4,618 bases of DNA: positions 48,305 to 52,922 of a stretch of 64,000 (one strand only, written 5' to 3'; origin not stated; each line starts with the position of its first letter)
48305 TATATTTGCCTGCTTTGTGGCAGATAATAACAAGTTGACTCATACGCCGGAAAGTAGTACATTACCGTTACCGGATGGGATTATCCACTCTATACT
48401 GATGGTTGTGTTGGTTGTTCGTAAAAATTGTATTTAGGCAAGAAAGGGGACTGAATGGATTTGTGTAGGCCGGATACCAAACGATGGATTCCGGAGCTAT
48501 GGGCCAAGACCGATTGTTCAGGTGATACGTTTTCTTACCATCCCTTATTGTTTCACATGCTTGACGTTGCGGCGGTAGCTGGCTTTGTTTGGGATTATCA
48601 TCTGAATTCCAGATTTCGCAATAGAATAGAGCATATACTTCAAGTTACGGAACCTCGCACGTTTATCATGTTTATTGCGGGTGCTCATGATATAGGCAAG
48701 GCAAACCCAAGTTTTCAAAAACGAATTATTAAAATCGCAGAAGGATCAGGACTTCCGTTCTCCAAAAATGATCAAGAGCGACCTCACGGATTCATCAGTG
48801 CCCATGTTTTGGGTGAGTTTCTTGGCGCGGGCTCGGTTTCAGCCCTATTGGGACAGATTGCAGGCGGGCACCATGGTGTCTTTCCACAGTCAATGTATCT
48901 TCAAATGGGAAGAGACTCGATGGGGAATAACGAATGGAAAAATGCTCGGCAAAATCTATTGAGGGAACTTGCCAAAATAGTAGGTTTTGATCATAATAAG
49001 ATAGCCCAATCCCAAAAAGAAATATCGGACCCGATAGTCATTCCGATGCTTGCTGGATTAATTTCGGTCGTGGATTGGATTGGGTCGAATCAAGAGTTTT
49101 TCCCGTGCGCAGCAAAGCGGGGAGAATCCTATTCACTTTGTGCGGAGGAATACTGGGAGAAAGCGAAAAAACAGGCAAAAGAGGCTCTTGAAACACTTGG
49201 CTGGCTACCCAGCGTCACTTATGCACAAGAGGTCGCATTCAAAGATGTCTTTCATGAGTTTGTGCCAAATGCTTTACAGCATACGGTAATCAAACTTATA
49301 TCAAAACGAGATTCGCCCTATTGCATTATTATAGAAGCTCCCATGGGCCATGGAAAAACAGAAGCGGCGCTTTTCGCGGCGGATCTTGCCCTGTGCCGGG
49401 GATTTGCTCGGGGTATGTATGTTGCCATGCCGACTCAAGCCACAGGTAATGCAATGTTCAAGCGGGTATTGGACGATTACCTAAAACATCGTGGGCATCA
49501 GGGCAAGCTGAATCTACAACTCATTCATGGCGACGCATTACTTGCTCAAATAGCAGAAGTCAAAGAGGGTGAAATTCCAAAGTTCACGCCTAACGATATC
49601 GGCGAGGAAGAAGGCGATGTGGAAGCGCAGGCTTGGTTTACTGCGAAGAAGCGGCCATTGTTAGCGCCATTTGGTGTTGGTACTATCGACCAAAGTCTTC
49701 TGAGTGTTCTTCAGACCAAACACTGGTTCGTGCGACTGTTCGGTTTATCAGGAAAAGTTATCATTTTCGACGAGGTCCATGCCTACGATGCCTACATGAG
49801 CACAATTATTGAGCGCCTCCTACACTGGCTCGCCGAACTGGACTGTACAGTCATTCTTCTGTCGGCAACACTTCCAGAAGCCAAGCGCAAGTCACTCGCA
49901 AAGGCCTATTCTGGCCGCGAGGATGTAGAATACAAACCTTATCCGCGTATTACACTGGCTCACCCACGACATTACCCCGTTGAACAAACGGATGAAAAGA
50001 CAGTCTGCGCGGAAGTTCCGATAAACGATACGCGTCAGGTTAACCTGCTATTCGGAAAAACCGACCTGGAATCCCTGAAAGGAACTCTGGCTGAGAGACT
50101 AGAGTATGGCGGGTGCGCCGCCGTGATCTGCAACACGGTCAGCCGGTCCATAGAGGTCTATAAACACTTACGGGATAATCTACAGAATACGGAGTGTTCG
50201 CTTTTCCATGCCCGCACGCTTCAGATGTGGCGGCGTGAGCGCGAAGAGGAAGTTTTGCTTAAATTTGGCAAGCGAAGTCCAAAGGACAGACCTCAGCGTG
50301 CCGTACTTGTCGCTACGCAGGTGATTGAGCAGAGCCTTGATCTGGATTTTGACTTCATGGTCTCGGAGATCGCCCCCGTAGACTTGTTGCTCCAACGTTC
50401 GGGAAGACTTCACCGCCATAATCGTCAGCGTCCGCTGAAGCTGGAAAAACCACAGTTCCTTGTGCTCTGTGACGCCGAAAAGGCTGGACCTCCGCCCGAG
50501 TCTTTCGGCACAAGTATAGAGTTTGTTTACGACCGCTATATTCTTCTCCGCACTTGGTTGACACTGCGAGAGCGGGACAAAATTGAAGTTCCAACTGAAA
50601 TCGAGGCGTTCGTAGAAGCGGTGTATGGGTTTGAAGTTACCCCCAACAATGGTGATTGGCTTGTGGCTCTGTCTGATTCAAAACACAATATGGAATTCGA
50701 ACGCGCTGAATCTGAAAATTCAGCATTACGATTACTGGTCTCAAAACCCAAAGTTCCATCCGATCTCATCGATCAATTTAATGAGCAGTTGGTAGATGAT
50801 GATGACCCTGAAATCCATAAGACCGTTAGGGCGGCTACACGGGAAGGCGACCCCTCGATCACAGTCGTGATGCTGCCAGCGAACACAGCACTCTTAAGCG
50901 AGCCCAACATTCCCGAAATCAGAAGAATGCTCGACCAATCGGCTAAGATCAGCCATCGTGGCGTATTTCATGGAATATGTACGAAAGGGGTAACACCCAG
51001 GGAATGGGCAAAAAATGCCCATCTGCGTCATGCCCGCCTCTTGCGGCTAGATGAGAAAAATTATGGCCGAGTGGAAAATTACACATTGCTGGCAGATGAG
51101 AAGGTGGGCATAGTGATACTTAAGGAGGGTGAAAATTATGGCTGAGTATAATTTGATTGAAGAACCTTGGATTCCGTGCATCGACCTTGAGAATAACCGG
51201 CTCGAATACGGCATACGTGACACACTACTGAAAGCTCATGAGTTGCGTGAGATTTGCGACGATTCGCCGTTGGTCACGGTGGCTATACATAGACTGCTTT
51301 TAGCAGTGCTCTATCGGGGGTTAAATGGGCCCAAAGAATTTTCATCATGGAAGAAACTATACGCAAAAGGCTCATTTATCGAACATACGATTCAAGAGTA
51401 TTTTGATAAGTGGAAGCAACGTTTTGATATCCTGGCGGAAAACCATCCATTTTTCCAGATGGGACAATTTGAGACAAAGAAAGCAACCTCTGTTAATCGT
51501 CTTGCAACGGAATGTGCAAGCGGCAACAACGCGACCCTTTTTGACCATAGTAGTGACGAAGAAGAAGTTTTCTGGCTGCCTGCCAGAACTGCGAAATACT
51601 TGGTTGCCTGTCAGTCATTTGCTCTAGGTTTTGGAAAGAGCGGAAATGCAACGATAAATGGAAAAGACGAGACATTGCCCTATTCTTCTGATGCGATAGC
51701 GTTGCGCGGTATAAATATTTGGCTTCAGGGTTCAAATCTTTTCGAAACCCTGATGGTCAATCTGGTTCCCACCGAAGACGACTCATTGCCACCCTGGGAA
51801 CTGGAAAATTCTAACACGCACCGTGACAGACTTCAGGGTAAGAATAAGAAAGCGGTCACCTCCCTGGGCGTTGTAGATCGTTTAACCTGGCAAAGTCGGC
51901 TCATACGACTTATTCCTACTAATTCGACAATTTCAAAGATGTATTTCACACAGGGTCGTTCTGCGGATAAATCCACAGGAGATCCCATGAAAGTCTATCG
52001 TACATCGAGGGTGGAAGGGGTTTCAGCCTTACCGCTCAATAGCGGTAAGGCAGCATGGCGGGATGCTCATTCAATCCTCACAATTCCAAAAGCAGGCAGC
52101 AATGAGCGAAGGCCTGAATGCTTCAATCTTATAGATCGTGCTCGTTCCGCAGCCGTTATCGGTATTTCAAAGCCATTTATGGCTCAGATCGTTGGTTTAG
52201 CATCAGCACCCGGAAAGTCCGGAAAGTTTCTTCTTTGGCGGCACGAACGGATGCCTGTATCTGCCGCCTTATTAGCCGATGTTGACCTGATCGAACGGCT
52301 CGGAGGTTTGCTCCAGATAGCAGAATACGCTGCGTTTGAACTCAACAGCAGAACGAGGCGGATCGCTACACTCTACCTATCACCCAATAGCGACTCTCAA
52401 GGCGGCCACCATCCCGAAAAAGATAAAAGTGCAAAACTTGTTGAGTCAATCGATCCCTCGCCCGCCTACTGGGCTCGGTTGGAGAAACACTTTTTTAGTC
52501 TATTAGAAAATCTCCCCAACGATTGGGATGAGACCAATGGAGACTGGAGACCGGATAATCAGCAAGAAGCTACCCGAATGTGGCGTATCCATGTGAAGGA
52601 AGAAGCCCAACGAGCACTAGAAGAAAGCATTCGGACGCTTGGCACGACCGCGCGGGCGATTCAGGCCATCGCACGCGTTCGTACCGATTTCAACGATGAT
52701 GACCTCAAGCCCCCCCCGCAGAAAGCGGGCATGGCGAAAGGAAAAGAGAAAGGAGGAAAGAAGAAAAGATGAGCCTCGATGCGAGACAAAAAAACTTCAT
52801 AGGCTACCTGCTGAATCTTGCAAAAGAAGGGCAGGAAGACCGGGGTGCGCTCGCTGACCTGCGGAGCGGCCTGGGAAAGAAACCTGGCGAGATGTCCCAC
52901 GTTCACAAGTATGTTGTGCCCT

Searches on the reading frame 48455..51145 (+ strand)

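Call 32: search_protein_families(library=pfam, proteins=[window:48455-51145:+], max_evalue=0.0001)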
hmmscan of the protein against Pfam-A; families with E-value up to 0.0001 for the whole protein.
window:48455-51145:+ (896 aa): 5 families
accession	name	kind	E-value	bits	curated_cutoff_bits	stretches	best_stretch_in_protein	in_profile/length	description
PF18019.7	Cas3_HD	-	2.3e-42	145.8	23.1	1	16-216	1-207/207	Cas3, HD domain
PF22590.2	Cas3-like_C_2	-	1.9e-35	121.8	27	1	552-657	2-106/106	CRISPR-associated nuclease/helicase Cas3, C-terminal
PF00270.35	DEAD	-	8.4e-09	35.8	26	0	431-475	118-162/167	DEAD/DEAH box helicase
PF00271.37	Helicase_C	-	9.1e-07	29.6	23.5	1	548-655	11-109/110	Helicase conserved C-terminal domain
PF18395.6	Cas3_C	-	2.1e-05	25.4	27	0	815-886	32-107/107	Cas3 C-terminal domain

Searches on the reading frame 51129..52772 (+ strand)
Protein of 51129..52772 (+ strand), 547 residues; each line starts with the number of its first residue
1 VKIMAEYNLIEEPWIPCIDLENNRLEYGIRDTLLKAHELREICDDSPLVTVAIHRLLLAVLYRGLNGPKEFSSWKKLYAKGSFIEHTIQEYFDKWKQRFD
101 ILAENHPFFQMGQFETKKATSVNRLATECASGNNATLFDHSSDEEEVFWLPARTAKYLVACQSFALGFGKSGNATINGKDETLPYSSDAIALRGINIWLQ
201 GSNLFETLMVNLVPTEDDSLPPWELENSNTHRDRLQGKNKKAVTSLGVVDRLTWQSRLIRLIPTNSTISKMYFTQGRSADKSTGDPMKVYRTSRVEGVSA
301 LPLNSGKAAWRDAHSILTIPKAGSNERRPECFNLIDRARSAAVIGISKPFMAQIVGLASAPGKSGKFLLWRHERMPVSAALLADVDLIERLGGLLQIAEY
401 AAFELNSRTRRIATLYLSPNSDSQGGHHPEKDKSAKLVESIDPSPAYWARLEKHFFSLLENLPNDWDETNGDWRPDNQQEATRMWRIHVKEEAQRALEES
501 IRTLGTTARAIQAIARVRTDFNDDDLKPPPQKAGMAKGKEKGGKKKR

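Call 33: search_protein_families(library=pfam, proteins=[window:51129-52772:+], max_evalue=0.0001)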
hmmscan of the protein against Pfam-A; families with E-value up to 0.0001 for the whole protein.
window:51129-52772:+ (547 aa): 1 family
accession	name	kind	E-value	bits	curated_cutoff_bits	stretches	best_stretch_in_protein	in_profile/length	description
PF09481.15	CRISPR_Cse1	-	8.4e-86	289.3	24.7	1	8-495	1-449/450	CRISPR-associated protein Cse1 (CRISPR_cse1)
